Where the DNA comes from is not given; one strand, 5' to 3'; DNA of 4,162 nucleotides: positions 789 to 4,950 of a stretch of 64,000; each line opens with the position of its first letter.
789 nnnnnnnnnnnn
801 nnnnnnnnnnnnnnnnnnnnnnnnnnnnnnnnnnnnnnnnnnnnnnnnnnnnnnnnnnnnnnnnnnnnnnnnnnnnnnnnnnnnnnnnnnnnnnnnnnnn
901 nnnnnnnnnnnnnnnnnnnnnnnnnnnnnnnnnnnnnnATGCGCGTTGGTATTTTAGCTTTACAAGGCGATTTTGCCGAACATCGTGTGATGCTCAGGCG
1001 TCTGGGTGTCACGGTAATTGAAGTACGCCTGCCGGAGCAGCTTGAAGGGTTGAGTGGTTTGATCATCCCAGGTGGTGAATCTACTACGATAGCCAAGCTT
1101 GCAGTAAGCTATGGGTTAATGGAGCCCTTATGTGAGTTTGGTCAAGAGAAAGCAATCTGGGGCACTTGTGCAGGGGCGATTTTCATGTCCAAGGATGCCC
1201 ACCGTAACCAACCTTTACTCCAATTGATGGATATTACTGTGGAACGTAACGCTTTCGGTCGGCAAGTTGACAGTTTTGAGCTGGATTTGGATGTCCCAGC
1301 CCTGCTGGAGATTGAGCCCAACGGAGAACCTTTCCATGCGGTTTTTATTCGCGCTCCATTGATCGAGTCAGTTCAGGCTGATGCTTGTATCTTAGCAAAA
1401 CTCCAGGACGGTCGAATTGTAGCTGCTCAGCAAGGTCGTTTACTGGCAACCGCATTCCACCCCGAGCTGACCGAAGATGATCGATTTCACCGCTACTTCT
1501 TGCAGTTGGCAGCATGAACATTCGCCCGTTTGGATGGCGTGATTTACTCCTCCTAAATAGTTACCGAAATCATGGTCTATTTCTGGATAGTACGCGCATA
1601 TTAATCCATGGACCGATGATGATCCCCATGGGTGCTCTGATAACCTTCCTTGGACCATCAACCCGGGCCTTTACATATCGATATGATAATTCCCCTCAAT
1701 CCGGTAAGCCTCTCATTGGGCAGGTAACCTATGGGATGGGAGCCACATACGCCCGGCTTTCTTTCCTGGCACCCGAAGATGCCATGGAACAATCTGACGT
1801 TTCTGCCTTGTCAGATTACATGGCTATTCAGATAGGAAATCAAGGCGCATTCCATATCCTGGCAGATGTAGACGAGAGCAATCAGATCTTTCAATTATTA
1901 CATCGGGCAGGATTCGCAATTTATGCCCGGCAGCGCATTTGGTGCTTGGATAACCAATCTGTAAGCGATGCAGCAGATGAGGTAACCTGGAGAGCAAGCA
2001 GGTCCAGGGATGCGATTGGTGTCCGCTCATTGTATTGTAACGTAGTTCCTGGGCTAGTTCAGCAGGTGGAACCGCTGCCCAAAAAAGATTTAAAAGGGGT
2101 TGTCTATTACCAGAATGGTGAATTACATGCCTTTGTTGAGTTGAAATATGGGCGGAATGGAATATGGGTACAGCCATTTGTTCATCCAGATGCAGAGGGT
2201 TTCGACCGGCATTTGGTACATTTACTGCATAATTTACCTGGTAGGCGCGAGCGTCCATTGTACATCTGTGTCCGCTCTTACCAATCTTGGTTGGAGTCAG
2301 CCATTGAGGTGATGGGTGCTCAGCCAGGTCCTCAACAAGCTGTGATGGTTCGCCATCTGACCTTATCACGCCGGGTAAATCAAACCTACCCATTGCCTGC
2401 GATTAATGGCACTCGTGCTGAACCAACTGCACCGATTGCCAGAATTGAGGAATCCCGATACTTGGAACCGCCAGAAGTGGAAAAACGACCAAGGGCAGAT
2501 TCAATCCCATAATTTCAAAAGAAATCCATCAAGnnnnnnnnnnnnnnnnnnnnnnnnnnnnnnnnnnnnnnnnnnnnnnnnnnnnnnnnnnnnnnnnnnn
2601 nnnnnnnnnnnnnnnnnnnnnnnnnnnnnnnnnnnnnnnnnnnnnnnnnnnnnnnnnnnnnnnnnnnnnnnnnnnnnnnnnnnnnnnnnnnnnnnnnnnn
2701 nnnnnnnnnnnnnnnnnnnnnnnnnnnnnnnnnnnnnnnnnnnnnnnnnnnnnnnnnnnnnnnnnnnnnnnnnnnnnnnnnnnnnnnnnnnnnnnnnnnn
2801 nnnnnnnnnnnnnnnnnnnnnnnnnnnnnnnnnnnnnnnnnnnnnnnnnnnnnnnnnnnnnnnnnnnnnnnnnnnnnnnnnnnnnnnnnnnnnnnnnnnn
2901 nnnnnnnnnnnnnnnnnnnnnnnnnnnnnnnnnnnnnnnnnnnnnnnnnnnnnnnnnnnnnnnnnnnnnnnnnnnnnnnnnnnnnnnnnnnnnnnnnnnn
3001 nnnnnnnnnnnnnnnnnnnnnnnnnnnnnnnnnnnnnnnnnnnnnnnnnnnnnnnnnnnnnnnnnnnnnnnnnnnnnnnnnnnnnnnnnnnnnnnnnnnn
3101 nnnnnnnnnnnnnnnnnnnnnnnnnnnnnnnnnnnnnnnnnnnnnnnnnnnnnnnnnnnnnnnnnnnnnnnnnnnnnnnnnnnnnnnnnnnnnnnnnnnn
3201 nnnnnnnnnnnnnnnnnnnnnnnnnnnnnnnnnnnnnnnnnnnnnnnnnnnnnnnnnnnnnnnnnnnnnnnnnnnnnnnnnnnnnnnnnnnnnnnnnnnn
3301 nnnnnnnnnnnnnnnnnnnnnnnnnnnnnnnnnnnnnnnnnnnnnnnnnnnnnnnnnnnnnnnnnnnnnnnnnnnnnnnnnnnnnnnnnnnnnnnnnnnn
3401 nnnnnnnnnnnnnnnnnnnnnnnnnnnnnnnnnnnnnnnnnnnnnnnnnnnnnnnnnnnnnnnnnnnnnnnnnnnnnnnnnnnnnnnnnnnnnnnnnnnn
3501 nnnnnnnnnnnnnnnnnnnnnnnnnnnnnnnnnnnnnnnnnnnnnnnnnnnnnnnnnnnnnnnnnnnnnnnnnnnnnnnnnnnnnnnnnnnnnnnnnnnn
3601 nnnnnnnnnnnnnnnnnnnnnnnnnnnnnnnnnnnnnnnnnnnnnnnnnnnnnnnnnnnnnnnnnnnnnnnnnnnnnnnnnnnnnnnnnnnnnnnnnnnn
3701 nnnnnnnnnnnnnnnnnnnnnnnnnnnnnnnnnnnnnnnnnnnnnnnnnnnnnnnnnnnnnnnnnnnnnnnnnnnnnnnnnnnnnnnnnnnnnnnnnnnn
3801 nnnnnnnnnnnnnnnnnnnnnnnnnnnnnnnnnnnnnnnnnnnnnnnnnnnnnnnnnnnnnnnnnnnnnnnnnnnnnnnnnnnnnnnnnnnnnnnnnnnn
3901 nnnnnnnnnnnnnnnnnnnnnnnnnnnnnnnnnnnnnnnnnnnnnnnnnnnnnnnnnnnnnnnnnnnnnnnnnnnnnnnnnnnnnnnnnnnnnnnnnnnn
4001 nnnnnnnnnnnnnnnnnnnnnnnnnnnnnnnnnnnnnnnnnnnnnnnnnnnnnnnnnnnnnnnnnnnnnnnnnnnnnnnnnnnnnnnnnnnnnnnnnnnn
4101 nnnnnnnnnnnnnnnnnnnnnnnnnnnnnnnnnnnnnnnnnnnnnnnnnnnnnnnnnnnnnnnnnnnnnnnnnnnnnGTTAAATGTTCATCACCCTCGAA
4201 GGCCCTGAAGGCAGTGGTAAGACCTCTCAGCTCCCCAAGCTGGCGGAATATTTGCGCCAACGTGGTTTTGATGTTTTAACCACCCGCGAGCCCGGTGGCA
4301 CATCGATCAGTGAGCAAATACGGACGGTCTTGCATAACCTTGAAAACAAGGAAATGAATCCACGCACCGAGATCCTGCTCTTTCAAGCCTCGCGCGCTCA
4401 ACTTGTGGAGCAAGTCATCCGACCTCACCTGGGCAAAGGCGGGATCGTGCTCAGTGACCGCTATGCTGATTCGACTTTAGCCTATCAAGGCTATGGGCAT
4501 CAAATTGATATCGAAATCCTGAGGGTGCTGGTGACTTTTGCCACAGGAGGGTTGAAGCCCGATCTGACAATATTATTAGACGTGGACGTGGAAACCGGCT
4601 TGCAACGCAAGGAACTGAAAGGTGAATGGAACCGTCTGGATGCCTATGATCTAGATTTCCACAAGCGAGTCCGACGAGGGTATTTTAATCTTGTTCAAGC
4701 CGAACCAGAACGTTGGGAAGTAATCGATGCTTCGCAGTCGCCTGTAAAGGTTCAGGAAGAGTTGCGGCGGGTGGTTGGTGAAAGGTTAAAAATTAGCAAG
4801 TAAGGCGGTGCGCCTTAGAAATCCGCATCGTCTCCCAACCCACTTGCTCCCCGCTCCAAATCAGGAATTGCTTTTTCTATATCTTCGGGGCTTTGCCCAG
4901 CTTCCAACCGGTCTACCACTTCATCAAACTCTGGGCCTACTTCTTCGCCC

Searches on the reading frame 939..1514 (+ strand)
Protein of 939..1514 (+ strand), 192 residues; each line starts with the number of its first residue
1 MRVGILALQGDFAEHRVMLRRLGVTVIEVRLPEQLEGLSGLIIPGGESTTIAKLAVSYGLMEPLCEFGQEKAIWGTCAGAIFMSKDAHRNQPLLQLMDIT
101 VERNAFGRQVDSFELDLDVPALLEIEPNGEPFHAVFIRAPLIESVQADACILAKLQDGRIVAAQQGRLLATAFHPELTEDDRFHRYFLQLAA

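Call 66: search_protein_families(library=pfam, proteins=[window:939-1514:+], max_evalue=0.00001)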
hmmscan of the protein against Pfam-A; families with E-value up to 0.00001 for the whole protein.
window:939-1514:+ (192 aa): 1 family
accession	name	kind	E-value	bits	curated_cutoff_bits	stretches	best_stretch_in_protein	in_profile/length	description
PF01174.25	SNO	-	3.4e-59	200.3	27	1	5-189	1-184/188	SNO glutamine amidotransferase family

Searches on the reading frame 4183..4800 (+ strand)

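Call 66: search_protein_families(library=pfam, proteins=[window:4183-4800:+], max_evalue=0.00001)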
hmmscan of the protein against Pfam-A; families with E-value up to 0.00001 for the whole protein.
window:4183-4800:+ (206 aa): 3 families
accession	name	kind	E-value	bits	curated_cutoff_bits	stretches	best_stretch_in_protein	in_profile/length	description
PF02223.23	Thymidylate_kin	-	9.6e-51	172.5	27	1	5-193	1-184/185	Thymidylate kinase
PF13521.12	AAA_28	-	7.5e-06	26.7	27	1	3-138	2-122/164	AAA domain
PF13401.12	AAA_22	-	1e-05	26.3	27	0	2-77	7-82/130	AAA domain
